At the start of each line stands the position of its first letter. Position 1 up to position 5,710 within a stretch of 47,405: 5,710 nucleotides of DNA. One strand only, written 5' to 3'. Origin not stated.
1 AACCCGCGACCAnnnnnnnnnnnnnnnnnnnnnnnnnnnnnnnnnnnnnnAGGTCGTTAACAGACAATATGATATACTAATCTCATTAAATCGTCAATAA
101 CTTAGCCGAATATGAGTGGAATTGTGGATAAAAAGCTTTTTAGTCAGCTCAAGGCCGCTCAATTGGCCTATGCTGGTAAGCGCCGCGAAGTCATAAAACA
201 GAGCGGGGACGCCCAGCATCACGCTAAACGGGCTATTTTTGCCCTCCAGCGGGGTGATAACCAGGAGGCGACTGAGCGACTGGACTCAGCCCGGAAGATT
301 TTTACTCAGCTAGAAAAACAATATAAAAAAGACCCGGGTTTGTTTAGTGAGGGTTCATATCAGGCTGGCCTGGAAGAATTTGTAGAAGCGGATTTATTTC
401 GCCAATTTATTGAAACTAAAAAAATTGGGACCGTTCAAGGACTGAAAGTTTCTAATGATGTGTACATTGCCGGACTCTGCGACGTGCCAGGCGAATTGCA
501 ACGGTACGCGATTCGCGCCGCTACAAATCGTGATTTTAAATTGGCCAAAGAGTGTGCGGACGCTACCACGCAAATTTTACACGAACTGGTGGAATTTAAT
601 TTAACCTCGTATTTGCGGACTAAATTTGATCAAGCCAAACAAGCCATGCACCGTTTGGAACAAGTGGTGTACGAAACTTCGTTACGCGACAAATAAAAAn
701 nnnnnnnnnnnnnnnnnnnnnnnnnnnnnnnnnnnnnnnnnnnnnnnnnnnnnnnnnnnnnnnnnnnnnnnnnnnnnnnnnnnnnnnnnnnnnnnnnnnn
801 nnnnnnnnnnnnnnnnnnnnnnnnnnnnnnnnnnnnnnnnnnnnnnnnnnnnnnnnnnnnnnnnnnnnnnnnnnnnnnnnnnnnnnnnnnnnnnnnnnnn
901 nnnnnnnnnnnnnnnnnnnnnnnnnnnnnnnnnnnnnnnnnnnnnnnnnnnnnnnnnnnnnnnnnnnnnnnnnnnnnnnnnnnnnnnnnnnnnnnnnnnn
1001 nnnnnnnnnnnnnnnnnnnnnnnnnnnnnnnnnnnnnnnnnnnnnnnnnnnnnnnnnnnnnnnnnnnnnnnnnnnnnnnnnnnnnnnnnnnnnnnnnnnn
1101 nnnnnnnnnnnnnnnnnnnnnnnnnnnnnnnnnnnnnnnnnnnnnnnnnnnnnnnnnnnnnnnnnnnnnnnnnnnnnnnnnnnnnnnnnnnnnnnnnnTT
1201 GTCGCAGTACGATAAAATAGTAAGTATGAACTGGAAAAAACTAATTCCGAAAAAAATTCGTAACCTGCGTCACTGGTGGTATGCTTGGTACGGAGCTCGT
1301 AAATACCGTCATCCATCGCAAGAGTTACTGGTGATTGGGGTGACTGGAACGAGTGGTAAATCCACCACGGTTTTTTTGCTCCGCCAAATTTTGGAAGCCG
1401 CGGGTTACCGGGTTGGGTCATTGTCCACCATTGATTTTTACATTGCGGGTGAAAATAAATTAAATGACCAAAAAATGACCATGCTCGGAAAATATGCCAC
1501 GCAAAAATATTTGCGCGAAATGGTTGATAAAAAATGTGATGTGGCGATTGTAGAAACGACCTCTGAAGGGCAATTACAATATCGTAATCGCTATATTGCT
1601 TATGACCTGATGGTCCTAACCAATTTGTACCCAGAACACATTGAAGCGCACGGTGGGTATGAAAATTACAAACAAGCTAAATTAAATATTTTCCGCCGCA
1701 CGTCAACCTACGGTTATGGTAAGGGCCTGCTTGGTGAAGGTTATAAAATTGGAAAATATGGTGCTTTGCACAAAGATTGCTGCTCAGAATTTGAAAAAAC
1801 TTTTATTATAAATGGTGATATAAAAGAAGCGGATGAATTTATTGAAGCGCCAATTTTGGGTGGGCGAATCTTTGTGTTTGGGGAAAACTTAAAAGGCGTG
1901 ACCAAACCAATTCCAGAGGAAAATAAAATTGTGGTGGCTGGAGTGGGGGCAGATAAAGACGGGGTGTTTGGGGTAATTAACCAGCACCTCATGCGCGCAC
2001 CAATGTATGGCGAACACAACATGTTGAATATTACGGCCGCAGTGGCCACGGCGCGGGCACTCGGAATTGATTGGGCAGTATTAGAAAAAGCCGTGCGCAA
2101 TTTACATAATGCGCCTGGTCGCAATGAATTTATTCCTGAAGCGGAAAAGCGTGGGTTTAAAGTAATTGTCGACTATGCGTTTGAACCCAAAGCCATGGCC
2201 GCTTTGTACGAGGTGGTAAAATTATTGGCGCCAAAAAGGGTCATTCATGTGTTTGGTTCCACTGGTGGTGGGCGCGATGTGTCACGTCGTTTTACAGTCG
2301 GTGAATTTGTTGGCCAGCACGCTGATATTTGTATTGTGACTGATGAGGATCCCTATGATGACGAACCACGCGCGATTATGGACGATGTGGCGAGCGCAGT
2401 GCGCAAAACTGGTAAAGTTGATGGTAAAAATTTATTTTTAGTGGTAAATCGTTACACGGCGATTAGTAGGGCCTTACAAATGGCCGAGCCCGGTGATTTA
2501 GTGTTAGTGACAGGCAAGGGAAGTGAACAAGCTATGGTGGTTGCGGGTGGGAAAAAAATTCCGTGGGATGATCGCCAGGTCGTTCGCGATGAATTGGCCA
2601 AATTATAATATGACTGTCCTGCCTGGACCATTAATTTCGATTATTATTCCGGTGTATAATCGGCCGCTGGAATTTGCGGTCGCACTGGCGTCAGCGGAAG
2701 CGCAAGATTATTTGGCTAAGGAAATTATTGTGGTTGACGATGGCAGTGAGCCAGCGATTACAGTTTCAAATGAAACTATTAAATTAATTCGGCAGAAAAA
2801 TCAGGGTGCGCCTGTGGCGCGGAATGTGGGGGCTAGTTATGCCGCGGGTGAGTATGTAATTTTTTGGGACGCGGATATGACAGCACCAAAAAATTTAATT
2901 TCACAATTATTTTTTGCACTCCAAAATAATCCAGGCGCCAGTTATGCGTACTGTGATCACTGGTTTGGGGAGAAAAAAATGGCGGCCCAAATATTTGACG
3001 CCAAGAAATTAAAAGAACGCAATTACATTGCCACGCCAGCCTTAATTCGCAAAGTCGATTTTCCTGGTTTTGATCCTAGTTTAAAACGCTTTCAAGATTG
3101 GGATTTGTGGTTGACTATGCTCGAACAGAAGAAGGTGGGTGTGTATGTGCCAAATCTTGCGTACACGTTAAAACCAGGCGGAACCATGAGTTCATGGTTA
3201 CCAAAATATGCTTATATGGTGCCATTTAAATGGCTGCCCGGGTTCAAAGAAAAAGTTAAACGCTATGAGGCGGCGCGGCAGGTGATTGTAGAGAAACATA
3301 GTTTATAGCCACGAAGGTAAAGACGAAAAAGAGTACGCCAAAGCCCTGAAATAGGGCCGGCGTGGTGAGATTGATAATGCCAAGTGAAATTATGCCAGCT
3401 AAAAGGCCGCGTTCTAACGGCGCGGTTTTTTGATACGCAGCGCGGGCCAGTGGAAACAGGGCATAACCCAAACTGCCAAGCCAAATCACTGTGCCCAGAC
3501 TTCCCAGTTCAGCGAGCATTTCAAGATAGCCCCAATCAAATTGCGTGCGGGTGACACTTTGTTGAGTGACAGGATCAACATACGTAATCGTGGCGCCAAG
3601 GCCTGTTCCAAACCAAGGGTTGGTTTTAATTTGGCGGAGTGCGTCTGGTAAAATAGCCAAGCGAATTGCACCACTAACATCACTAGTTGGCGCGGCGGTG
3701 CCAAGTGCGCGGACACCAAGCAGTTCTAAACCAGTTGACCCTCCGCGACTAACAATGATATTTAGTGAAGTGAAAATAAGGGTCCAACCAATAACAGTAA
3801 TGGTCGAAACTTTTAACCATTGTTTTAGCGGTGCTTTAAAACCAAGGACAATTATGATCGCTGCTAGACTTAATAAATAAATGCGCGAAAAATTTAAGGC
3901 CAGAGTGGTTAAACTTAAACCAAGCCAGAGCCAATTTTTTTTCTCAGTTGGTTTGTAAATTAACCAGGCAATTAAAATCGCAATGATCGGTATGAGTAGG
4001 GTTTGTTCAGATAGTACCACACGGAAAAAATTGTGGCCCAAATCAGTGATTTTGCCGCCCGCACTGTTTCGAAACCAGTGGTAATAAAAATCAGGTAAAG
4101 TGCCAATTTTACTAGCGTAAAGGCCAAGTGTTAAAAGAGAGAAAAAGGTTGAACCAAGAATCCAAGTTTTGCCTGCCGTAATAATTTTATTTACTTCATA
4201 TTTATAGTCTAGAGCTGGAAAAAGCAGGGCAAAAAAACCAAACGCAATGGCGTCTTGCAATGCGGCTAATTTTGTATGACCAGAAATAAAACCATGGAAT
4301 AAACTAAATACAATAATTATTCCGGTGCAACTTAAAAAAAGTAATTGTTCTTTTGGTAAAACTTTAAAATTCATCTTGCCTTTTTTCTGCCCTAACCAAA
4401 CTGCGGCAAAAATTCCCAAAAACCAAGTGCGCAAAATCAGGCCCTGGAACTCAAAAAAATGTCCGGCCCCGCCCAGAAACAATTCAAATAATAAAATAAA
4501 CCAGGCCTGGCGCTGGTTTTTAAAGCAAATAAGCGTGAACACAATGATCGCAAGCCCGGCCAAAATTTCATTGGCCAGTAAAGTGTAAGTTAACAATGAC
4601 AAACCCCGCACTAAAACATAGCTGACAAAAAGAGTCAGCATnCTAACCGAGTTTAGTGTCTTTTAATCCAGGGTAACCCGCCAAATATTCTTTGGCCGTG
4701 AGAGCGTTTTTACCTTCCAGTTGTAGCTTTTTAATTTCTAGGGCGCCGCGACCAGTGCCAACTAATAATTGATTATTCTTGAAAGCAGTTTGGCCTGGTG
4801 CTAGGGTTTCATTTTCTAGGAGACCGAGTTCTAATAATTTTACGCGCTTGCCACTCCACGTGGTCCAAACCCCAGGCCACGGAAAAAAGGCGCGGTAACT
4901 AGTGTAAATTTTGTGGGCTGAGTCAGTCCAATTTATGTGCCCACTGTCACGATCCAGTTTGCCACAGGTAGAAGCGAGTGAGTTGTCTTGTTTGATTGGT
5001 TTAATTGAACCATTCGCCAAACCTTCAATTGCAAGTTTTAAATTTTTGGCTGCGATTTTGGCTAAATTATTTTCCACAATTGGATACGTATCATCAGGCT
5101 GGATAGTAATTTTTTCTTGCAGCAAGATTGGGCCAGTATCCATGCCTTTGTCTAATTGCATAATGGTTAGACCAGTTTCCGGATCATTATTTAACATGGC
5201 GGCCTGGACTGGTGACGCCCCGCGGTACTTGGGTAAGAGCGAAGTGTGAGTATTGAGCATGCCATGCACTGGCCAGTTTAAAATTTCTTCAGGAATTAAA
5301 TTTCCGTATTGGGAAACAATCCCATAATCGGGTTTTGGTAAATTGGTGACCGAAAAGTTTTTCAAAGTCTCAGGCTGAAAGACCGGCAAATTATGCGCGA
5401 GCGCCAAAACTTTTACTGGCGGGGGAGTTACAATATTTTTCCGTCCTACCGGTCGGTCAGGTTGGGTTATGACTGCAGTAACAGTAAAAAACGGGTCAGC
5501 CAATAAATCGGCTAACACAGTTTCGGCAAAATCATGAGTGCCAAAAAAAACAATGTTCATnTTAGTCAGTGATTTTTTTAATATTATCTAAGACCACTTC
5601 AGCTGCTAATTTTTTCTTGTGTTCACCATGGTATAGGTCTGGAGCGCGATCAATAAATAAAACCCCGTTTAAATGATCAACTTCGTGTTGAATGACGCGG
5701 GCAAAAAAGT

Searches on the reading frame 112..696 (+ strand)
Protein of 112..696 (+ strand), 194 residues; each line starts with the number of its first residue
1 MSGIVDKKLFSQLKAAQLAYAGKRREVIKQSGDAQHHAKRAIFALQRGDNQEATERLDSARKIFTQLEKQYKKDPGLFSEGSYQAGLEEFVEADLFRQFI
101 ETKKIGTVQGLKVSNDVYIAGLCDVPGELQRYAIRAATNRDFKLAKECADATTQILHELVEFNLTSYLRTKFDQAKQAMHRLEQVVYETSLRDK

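Call 66: search_protein_families(library=pfam, proteins=[window:112-696:+], max_evalue=0.00001)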
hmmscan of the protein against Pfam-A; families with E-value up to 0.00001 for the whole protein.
window:112-696:+ (194 aa): 1 family
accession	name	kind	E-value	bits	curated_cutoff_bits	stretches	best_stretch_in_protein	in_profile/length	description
PF01997.21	Translin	-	3e-21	76.8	25.9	1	23-193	2-205/205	Translin family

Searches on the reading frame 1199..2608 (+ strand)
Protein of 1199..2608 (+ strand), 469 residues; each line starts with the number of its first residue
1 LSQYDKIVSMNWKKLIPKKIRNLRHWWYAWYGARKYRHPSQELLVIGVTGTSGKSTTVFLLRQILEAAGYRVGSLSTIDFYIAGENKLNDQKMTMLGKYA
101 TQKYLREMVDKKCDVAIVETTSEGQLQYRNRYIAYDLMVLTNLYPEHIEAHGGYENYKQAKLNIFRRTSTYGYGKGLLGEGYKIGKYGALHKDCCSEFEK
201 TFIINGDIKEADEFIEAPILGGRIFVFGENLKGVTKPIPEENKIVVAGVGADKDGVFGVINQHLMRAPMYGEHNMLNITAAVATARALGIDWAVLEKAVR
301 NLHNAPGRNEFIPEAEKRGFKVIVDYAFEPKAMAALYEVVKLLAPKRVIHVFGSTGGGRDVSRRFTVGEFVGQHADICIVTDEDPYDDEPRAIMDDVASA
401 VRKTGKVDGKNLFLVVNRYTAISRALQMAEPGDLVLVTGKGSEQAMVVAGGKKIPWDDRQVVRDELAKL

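Call 66: search_protein_families(library=pfam, proteins=[window:1199-2608:+], max_evalue=0.00001)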
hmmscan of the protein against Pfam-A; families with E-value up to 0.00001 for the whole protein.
window:1199-2608:+ (469 aa): 2 families
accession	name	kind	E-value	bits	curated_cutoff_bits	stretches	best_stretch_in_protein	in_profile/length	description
PF08245.18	Mur_ligase_M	-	2.5e-27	96.6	24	1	48-172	1-117/200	Mur ligase middle domain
PF02875.26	Mur_ligase_C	-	1.9e-22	80.8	28.4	1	307-441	1-127/127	Mur ligase, glutamate ligase domain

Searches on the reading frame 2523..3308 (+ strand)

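Call 66: search_protein_families(library=pfam, proteins=[window:2523-3308:+], max_evalue=0.00001)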
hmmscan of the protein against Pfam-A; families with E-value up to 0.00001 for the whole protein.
window:2523-3308:+ (261 aa): 2 families
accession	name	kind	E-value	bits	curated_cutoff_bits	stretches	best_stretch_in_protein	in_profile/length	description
PF00535.33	Glycos_transf_2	-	3.4e-22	79.6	23.3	1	39-139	1-110/168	Glycosyl transferase family 2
PF10111.15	Glyco_tranf_2_2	-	3.3e-07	30.5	27.3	0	40-143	2-121/276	Glycosyltransferase like family 2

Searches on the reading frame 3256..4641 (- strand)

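Call 66: search_protein_families(library=pfam, proteins=[window:3256-4641:-], max_evalue=0.00001)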
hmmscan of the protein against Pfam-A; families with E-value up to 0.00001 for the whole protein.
window:3256-4641:- (461 aa): 1 family
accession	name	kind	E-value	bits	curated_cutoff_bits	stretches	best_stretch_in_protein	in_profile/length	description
PF04932.20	Wzy_C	-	4.3e-11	43.3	31.7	1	241-388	4-149/149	O-Antigen ligase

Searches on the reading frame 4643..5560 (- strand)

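Call 66: search_protein_families(library=pfam, proteins=[window:4643-5560:-], max_evalue=0.00001)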
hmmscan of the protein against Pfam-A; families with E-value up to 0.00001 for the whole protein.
window:4643-5560:- (305 aa): 2 families
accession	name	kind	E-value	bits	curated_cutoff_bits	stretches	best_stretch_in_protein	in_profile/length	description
PF00551.24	Formyl_trans_N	-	5.3e-34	118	26.1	1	1-174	1-177/181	Formyl transferase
PF02911.23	Formyl_trans_C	-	1.4e-24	86.6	21.1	1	201-296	1-99/100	Formyl transferase, C-terminal domain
